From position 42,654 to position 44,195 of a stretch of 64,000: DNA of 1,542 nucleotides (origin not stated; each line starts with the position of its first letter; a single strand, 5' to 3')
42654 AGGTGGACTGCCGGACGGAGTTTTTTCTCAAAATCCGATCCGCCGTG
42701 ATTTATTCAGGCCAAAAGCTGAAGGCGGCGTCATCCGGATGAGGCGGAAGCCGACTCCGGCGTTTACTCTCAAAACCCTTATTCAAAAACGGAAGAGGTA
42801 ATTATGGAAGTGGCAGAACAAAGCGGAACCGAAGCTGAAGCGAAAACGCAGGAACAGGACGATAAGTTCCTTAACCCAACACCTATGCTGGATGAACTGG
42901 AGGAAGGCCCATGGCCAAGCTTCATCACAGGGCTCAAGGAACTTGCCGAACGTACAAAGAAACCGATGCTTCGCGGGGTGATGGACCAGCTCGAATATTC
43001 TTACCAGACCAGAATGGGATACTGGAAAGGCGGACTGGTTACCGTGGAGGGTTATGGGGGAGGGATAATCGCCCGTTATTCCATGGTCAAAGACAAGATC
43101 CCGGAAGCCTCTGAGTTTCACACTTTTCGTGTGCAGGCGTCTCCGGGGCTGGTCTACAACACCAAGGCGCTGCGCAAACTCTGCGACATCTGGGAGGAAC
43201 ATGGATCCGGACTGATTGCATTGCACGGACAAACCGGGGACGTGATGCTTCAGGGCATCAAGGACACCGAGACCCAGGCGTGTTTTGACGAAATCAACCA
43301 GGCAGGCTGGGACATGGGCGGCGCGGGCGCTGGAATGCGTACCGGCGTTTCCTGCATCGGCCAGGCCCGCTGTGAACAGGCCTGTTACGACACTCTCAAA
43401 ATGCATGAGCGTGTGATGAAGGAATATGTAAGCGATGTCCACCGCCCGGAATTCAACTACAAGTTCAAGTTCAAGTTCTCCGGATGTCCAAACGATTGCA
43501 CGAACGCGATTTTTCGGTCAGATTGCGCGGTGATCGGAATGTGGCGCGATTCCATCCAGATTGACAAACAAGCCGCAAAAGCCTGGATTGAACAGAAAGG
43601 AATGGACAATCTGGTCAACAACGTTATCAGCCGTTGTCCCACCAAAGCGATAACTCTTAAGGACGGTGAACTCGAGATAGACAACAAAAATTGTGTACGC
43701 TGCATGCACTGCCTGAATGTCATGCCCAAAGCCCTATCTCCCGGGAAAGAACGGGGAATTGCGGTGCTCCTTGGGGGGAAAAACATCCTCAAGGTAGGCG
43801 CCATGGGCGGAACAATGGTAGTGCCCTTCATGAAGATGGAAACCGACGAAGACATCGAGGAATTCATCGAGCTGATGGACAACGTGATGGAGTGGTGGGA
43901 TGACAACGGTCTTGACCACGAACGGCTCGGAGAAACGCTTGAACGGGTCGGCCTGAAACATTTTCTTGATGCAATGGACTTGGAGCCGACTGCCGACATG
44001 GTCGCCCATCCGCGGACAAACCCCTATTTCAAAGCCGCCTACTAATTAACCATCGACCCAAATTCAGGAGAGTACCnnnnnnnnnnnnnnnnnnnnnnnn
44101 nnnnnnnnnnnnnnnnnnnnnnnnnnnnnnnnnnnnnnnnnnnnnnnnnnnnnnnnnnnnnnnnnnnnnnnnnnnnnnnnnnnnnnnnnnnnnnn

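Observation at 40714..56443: Complete dsr locus of oxidative (reverse-Dsr) architecture: dsrNCABL-X-tusA-dsrEFH-(AhpD::Rieske)-cysG-dsrT-dsrMKJOP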

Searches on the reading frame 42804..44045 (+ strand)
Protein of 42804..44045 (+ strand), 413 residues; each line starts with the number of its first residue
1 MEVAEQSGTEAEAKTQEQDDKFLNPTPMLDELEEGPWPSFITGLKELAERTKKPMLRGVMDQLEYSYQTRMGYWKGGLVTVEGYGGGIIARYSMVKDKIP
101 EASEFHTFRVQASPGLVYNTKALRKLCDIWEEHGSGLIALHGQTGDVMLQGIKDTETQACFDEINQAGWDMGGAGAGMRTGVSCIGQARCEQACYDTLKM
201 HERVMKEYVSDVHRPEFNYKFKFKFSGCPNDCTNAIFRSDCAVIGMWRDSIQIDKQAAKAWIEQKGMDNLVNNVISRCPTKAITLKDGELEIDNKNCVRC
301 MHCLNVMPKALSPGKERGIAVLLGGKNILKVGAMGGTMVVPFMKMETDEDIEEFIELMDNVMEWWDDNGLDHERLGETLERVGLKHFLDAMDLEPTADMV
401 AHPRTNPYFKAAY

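Call 3: search_protein_families(library=ncbifam, proteins=[window:42804-44045:+], max_evalue=0.001)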
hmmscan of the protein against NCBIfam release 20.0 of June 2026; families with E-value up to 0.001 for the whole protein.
window:42804-44045:+ (413 aa): 13 families
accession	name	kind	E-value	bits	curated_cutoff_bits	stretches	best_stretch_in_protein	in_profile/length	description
TIGR02064.1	dsrA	equivalog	1e-153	511.9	392.85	1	29-410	1-385/402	dissimilatory-type sulfite reductase subunit alpha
TIGR02066.1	dsrB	equivalog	8.3e-34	117.1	341.5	1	107-412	30-332/341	dissimilatory-type sulfite reductase subunit beta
TIGR02912.1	sulfite_red_C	equivalog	9.6e-16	57.6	324.1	1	114-389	28-294/314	sulfite reductase subunit C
NF007125.0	PRK09566.1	equivalog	6.3e-07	28.2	594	1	120-258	335-464/513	ferredoxin--nitrite reductase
TIGR02374.1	nitri_red_nirB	equivalog_domain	3.5e-06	25.7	578.35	1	112-244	565-691/794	nitrite reductase large subunit NirB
TIGR04041.1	activase_YjjW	hypoth_equivalog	1e-05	25.1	250.2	1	273-314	48-89/276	YjjW family glycine radical enzyme activase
NF058577.1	FdxA_fam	equivalog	3.1e-05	24.1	65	1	276-308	17-49/52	4Fe-4S ferredoxin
TIGR02700.1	flavo_MJ0208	hypoth_equivalog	0.00022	20.6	251.35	1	270-333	152-217/234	dihydromethanopterin reductase (acceptor)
NF038196.1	ferrodoxin_EFR1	subfamily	0.00031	20.9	75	1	277-309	195-226/242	EFR1 family ferrodoxin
NF005503.0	PRK07118.1-2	equivalog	0.00038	19.8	252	1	274-310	146-182/292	RnfABCDGE type electron transport complex subunit B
TIGR03294.1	FrhG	equivalog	0.00043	20.1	245.5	1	275-316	183-224/228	coenzyme F420 hydrogenase subunit gamma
NF010029.0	PRK13504.1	equivalog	0.00061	18.2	457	0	122-252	382-508/575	NADPH-dependent assimilatory sulfite reductase hemoprotein subunit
TIGR04105.1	FeFe_hydrog_B1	subfamily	0.00067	18.4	450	0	272-308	119-155/462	monomeric [FeFe] hydrogenase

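Call 8: find_encoding_contigs(protein=window:42804-44045:+, flank=10000, max_places=6)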
Protein window:42804-44045:+ (413 aa): 6 contigs read that carry it; 3 places shown.
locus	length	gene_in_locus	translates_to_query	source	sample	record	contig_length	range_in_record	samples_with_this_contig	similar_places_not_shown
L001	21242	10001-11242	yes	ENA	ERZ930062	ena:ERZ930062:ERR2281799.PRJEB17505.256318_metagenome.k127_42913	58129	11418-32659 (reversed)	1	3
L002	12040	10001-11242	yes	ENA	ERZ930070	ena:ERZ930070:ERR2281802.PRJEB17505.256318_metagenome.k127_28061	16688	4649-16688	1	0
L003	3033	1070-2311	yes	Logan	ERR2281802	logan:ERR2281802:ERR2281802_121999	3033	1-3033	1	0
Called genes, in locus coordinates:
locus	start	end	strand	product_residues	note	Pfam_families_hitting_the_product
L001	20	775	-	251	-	PF00528:BPD_transp_1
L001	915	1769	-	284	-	PF00497:SBP_bac_3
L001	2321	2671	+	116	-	PF12643:MazG-like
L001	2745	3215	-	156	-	-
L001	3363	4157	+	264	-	PF03692:CxxCxxCC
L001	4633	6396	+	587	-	PF03601:Cons_hypoth698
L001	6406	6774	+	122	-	-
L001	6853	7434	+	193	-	-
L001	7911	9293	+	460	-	PF01656:CbiA, PF13500:AAA_26, PF07685:GATase_3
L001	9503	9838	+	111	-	PF04358:DsrC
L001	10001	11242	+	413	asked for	PF03460:NIR_SIR_ferr (weak), PF01077:NIR_SIR, PF13370:Fer4_13 (faint)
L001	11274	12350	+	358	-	PF03460:NIR_SIR_ferr, PF01077:NIR_SIR, PF12838:Fer4_7 (weak), PF00037:Fer4 (weak)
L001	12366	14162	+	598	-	PF14691:Fer4_20, PF01262:AlaDh_PNT_C (faint), PF00070:Pyr_redox (faint), PF01266:DAO (weak), PF07992:Pyr_redox_2, PF13450:NAD_binding_8, PF12838:Fer4_7 (weak), PF14697:Fer4_21 (weak), +2 more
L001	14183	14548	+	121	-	-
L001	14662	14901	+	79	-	PF01206:TusA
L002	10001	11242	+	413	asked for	PF03460:NIR_SIR_ferr (weak), PF01077:NIR_SIR, PF13370:Fer4_13 (faint)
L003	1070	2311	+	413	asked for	PF03460:NIR_SIR_ferr (weak), PF01077:NIR_SIR, PF13370:Fer4_13 (faint)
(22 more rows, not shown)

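Call 9: find_homologous_proteins(query=window:42804-44045:+, max_evalue=1e-10)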
Query window:42804-44045:+ (413 aa): 7406 proteins with E <= 1e-10 among 8000 candidates; the best 120 are listed.
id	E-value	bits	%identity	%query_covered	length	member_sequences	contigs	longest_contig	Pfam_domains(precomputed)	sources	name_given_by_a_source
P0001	3.1e-288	973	100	100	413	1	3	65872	PF01077.28,PF03460.23,PF13370.12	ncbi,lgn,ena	-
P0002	2.0e-250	849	83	100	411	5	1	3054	PF01077.28,PF03460.23,PF13370.12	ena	-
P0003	2.8e-245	832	82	100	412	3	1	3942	PF01077.28,PF03460.23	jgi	-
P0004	7.8e-245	830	82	100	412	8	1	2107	PF01077.28,PF03460.23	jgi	-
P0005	4.6e-241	818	83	97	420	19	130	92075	PF01077.28,PF03460.23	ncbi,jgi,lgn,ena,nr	ncbi:MAG TPA: dissimilatory-type sulfite reductase subunit alpha [Deltaproteobacteria bacterium]|nr:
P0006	2.9e-222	756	77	95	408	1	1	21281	PF01077.28,PF03460.23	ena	-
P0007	3.9e-222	756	77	95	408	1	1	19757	PF01077.28,PF03460.23,PF13370.12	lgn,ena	-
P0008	2.5e-220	750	77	95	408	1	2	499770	PF01077.28,PF03460.23,PF13370.12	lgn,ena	-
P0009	1.8e-219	747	77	95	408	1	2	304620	PF01077.28,PF03460.23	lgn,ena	-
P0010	3.7e-219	746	77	95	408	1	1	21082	PF01077.28,PF03460.23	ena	-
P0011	4.9e-219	745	76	95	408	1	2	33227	PF01077.28,PF03460.23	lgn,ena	-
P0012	5.4e-219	745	77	95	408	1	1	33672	PF01077.28,PF03460.23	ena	-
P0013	5.5e-219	745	77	95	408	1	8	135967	PF01077.28,PF03460.23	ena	-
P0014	5.7e-219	745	77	95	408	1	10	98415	PF01077.28,PF03460.23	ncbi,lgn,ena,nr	ncbi:MAG: dissimilatory-type sulfite reductase subunit alpha [Chlorobiales bacterium]|nr:dissimilato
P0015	7.7e-219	745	77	95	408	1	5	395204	PF01077.28,PF03460.23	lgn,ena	-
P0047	9.3e-212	721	72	96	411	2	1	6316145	PF01077.28,PF03460.23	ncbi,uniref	ncbi:dissimilatory-type sulfite reductase subunit alpha [Desulfopila sp. IMCC35008]|uniref:dissimila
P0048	1.7e-211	721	71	99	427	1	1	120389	PF01077.28,PF03460.23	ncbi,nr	ncbi:MAG: dissimilatory-type sulfite reductase subunit alpha [SAR324 cluster bacterium]|nr:dissimila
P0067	1.0e-207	708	70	98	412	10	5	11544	PF01077.28,PF03460.23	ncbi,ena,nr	ncbi:MAG: sulfite reductase, dissimilatory-type subunit alpha [Desulfobulbaceae bacterium S5133MH15]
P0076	2.5e-206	704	72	95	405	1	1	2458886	PF01077.28,PF03460.23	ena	-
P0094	2.5e-202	690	70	95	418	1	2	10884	PF01077.28,PF03460.23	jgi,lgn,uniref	uniref:Dissimilatory sulfite reductase alpha subunit n=1 Tax=Chlorobium chlorochromatii (strain CaD3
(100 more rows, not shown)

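Call 10: list_cluster_members(proteins=[P0001, P0005, P0047, P0048, P0067])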
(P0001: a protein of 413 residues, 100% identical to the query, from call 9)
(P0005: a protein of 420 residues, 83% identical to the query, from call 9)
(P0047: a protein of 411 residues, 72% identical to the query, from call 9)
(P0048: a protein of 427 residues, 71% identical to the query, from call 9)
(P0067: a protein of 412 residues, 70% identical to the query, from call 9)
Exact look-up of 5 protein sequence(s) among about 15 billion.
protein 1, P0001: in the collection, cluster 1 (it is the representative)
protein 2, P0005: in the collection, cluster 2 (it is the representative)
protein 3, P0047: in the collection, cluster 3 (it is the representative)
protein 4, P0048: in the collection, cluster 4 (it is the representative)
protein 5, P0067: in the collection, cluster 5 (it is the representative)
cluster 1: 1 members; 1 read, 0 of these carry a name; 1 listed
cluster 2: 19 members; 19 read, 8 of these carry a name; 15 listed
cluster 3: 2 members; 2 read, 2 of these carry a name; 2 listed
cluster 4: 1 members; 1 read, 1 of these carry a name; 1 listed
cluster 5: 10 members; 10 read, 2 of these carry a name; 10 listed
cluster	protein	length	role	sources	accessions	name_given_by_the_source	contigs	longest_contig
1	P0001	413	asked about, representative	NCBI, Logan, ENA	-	-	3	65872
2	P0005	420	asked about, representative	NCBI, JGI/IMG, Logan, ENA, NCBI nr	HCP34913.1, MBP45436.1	MAG TPA: dissimilatory-type sulfite reductase subunit alpha [Deltaproteobacteria ... | dissimilatory-type sulfite reductase subunit alpha [Deltaproteobacteria bacterium]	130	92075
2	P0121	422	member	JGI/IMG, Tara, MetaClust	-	sulfite reductase alpha subunit | strand:- start:1349 stop:2617 length:1269 start_codon:yes stop_codon:yes ... | TARA_039_MES_0.22-1.6_scaffold40216_2_gene46365 COG2221 K11180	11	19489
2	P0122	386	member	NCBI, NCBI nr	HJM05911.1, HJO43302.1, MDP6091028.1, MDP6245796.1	MAG: dissimilatory-type sulfite reductase subunit alpha [SAR324 cluster bacterium] | dissimilatory-type sulfite reductase subunit alpha [SAR324 cluster bacterium]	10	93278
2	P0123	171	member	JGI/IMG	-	sulfite reductase alpha subunit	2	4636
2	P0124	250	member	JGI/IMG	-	sulfite reductase alpha subunit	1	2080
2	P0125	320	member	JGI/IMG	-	sulfite reductase alpha subunit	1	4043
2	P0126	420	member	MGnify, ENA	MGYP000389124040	FL=1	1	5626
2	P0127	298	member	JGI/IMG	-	sulfite reductase alpha subunit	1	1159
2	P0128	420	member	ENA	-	-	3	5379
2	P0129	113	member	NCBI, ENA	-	-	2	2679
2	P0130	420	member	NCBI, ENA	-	-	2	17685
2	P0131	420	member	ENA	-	-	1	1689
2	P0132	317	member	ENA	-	-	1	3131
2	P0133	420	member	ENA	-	-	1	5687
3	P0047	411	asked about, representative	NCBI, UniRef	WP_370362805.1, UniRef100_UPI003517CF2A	dissimilatory-type sulfite reductase subunit alpha [Desulfopila sp. IMCC35008] | dissimilatory-type sulfite reductase subunit alpha n=1 Tax=Desulfopila sp. IMCC35008 ...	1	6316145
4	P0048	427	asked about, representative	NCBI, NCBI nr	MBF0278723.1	MAG: dissimilatory-type sulfite reductase subunit alpha [SAR324 cluster bacterium] | dissimilatory-type sulfite reductase subunit alpha [SAR324 cluster bacterium]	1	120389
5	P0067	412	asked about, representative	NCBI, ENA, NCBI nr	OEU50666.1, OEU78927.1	MAG: sulfite reductase, dissimilatory-type subunit alpha [Desulfobulbaceae bacterium ...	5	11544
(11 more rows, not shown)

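Call 12: find_encoding_contigs(protein=P0005, flank=10000, max_places=2)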
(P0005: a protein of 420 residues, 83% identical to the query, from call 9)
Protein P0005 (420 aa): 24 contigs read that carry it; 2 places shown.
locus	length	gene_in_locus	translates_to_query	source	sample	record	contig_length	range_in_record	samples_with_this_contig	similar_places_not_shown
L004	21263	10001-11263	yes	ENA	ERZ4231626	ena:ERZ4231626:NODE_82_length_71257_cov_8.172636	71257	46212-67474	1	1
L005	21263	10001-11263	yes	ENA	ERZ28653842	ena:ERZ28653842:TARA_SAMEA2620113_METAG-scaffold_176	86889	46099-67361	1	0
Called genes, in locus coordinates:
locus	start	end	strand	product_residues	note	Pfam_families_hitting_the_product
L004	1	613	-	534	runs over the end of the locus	PF00496:SBP_bac_5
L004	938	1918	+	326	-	PF19300:BPD_transp_1_N, PF00528:BPD_transp_1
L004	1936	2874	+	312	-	PF12911:OppC_N (weak), PF00528:BPD_transp_1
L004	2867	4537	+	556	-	PF02463:SMC_N (faint), PF00005:ABC_tran, PF13401:AAA_22 (faint), PF13555:AAA_29 (faint), PF13304:AAA_21 (faint), PF00005:ABC_tran, PF08352:oligo_HPY (weak)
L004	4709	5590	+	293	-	PF05721:PhyH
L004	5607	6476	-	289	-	PF03328:HpcH_HpaI, PF15617:C-C_Bond_Lyase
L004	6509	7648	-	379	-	PF02515:CoA_transf_3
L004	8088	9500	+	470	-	PF01656:CbiA, PF13500:AAA_26, PF07685:GATase_3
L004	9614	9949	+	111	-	PF04358:DsrC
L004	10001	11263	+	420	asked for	PF03460:NIR_SIR_ferr, PF01077:NIR_SIR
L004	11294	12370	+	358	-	PF03460:NIR_SIR_ferr, PF01077:NIR_SIR, PF12838:Fer4_7 (faint), PF00037:Fer4 (weak)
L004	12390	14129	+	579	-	PF14691:Fer4_20, PF01266:DAO, PF03486:HI0933_like (weak), PF07992:Pyr_redox_2, PF13450:NAD_binding_8, PF12838:Fer4_7 (weak), PF13187:Fer4_9 (weak), PF14697:Fer4_21 (weak), +6 more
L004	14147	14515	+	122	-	-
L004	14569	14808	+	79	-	PF01206:TusA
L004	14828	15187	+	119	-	PF02635:DsrE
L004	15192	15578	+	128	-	PF02635:DsrE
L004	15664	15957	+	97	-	PF04077:DsrH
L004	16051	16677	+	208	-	PF02627:CMD, PF00355:Rieske, PF13806:Rieske_2 (weak)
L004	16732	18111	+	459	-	PF13241:NAD_binding_7, PF14824:Sirohm_synth_M (weak), PF10414:CysG_dimeriser, PF00590:TP_methylase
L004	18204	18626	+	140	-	-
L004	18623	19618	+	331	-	PF02665:Nitrate_red_gam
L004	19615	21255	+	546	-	PF13187:Fer4_9 (faint), PF13183:Fer4_8, PF13534:Fer4_17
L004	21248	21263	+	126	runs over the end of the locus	-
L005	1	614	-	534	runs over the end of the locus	PF00496:SBP_bac_5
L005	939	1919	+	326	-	PF19300:BPD_transp_1_N, PF00528:BPD_transp_1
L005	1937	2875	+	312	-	PF12911:OppC_N (weak), PF00528:BPD_transp_1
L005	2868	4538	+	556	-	PF02463:SMC_N (faint), PF00005:ABC_tran, PF13401:AAA_22 (faint), PF13555:AAA_29 (faint), PF13304:AAA_21 (faint), PF00005:ABC_tran, PF08352:oligo_HPY (weak)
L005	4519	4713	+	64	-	-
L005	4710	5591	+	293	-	PF05721:PhyH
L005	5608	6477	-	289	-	PF03328:HpcH_HpaI, PF15617:C-C_Bond_Lyase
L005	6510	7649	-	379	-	PF02515:CoA_transf_3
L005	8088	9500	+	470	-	PF01656:CbiA, PF13500:AAA_26, PF07685:GATase_3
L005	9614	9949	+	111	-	PF04358:DsrC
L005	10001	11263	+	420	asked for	PF03460:NIR_SIR_ferr, PF01077:NIR_SIR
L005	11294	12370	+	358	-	PF03460:NIR_SIR_ferr, PF01077:NIR_SIR, PF12838:Fer4_7 (faint), PF00037:Fer4 (weak)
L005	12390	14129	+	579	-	PF14691:Fer4_20, PF01266:DAO, PF03486:HI0933_like (weak), PF07992:Pyr_redox_2, PF13450:NAD_binding_8, PF12838:Fer4_7 (weak), PF13187:Fer4_9 (weak), PF14697:Fer4_21 (weak), +6 more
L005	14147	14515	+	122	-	-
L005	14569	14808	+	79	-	PF01206:TusA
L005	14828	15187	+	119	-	PF02635:DsrE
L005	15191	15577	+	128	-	PF02635:DsrE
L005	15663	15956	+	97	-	PF04077:DsrH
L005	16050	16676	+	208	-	PF02627:CMD, PF00355:Rieske, PF13806:Rieske_2 (weak)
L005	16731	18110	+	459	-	PF13241:NAD_binding_7, PF14824:Sirohm_synth_M (weak), PF10414:CysG_dimeriser, PF00590:TP_methylase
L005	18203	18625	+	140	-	-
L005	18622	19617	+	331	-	PF02665:Nitrate_red_gam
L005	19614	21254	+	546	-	PF13187:Fer4_9 (faint), PF13183:Fer4_8, PF13534:Fer4_17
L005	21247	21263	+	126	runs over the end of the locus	-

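Call 13: find_encoding_contigs(protein=P0047, flank=10000, max_places=1)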
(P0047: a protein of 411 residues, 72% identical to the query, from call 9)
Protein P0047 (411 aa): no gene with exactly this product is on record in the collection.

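Call 14: find_encoding_contigs(protein=P0094, flank=10000, max_places=1)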
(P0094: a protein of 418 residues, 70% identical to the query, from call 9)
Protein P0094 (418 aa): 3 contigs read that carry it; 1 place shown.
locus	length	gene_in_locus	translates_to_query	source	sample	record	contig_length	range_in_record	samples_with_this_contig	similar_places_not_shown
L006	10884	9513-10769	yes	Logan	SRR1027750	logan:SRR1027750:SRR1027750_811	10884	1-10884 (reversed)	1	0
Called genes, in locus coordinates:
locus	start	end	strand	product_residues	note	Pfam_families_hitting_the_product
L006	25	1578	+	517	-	PF12797:Fer4_2 (faint), PF13187:Fer4_9 (weak), PF13247:Fer4_11, PF12838:Fer4_7 (weak), PF13187:Fer4_9 (weak), PF12837:Fer4_6 (weak), PF00037:Fer4, PF03916:NrfD, +1 more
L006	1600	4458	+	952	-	PF04879:Molybdop_Fe4S4, PF00384:Molybdopterin, PF01568:Molydop_binding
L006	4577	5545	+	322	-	PF01925:TauE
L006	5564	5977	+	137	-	-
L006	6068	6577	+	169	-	PF13686:DrsE_2, PF02635:DsrE (weak)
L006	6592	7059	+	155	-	PF00581:Rhodanese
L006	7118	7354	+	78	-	PF01206:TusA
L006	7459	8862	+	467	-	PF01656:CbiA, PF13500:AAA_26, PF07685:GATase_3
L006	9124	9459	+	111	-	PF04358:DsrC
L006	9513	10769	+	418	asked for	PF03460:NIR_SIR_ferr, PF01077:NIR_SIR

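Call 15: find_encoding_contigs(protein=P0014, flank=10000, max_places=1)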
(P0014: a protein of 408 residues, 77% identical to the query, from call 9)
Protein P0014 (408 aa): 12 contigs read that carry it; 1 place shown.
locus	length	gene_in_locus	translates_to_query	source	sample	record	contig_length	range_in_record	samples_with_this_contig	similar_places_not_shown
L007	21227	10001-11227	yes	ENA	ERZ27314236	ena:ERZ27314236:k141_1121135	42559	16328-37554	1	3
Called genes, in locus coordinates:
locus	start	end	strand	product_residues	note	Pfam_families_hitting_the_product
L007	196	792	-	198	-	PF02613:Nitrate_red_del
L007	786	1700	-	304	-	PF03916:NrfD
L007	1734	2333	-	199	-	PF12838:Fer4_7 (weak), PF13187:Fer4_9 (weak), PF13237:Fer4_10 (weak), PF13247:Fer4_11, PF12838:Fer4_7 (weak), PF13187:Fer4_9 (weak), PF00037:Fer4 (weak), PF12797:Fer4_2 (weak), +4 more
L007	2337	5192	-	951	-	PF04879:Molybdop_Fe4S4, PF00384:Molybdopterin, PF01568:Molydop_binding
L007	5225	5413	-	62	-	-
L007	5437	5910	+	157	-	PF00581:Rhodanese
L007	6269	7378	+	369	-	PF03601:Cons_hypoth698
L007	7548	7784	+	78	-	PF01206:TusA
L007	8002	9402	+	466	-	PF01656:CbiA, PF13500:AAA_26, PF07685:GATase_3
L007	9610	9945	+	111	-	PF04358:DsrC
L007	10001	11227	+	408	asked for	PF03460:NIR_SIR_ferr, PF01077:NIR_SIR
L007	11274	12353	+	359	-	PF03460:NIR_SIR_ferr, PF01077:NIR_SIR, PF12838:Fer4_7 (weak), PF00037:Fer4 (weak)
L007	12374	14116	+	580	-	PF14691:Fer4_20, PF00890:FAD_binding_2 (weak), PF01266:DAO (weak), PF07992:Pyr_redox_2, PF12831:FAD_oxidored (weak), PF13450:NAD_binding_8, PF13738:Pyr_redox_3 (weak), PF00070:Pyr_redox (weak), +5 more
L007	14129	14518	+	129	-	-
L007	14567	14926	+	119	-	PF02635:DsrE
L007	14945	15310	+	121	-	PF02635:DsrE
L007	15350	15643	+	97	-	PF04077:DsrH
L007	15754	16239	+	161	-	PF14361:RsbRD_N (faint)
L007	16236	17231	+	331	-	PF02665:Nitrate_red_gam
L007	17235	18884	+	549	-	PF13187:Fer4_9 (faint), PF12838:Fer4_7 (faint), PF12797:Fer4_2 (faint), PF13183:Fer4_8, PF13237:Fer4_10 (faint), PF13534:Fer4_17, PF02754:CCG (faint)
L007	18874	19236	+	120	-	-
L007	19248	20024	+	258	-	PF12838:Fer4_7 (weak), PF13247:Fer4_11, PF00037:Fer4 (weak), PF12837:Fer4_6 (weak), PF13237:Fer4_10 (weak), PF12838:Fer4_7 (weak), PF13187:Fer4_9 (weak), PF13247:Fer4_11, +2 more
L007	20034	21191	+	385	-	PF03916:NrfD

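Call 16: find_encoding_contigs(protein=P0048, flank=10000, max_places=1)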
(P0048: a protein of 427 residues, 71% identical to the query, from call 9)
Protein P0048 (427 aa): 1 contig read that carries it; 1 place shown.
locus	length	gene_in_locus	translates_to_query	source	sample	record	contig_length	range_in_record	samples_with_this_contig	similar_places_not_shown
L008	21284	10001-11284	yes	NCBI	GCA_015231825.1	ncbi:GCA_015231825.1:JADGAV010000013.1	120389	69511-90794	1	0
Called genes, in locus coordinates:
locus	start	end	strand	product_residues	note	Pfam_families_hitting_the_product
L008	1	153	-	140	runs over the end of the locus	PF03625:DUF302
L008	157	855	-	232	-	PF13442:Cytochrome_CBB3, PF00034:Cytochrom_C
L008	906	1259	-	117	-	PF08770:SoxZ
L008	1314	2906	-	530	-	PF00149:Metallophos (weak), PF02872:5_nucleotid_C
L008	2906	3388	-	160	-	PF01880:Desulfoferrodox, PF13501:SoxY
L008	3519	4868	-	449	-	PF25174:Beta-prop_THOC3 (faint), PF02239:Cytochrom_D1 (faint)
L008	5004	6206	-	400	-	PF04143:Sulf_transp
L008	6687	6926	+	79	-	PF01206:TusA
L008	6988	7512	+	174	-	PF13686:DrsE_2, PF02635:DsrE (weak)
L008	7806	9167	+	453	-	PF01656:CbiA, PF13500:AAA_26, PF07685:GATase_3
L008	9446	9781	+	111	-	PF04358:DsrC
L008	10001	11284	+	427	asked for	PF03460:NIR_SIR_ferr, PF01077:NIR_SIR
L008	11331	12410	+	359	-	PF03460:NIR_SIR_ferr, PF01077:NIR_SIR, PF00037:Fer4 (weak)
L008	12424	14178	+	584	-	PF14691:Fer4_20, PF03486:HI0933_like (weak), PF07992:Pyr_redox_2, PF01266:DAO (weak), PF12831:FAD_oxidored (weak), PF13450:NAD_binding_8, PF12838:Fer4_7, PF14697:Fer4_21 (weak), +4 more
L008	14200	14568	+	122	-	-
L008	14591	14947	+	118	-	PF02635:DsrE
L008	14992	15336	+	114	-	PF02635:DsrE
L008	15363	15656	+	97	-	PF04077:DsrH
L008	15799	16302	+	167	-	PF14361:RsbRD_N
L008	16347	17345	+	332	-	PF02665:Nitrate_red_gam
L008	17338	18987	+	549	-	PF13187:Fer4_9 (faint), PF13237:Fer4_10 (faint), PF12838:Fer4_7 (faint), PF13183:Fer4_8, PF13534:Fer4_17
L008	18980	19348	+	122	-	-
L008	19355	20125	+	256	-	PF13187:Fer4_9 (faint), PF12797:Fer4_2 (faint), PF13247:Fer4_11, PF12838:Fer4_7 (weak), PF12837:Fer4_6 (weak), PF13237:Fer4_10 (weak), PF12838:Fer4_7 (weak), PF13247:Fer4_11, +1 more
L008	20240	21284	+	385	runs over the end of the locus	PF03916:NrfD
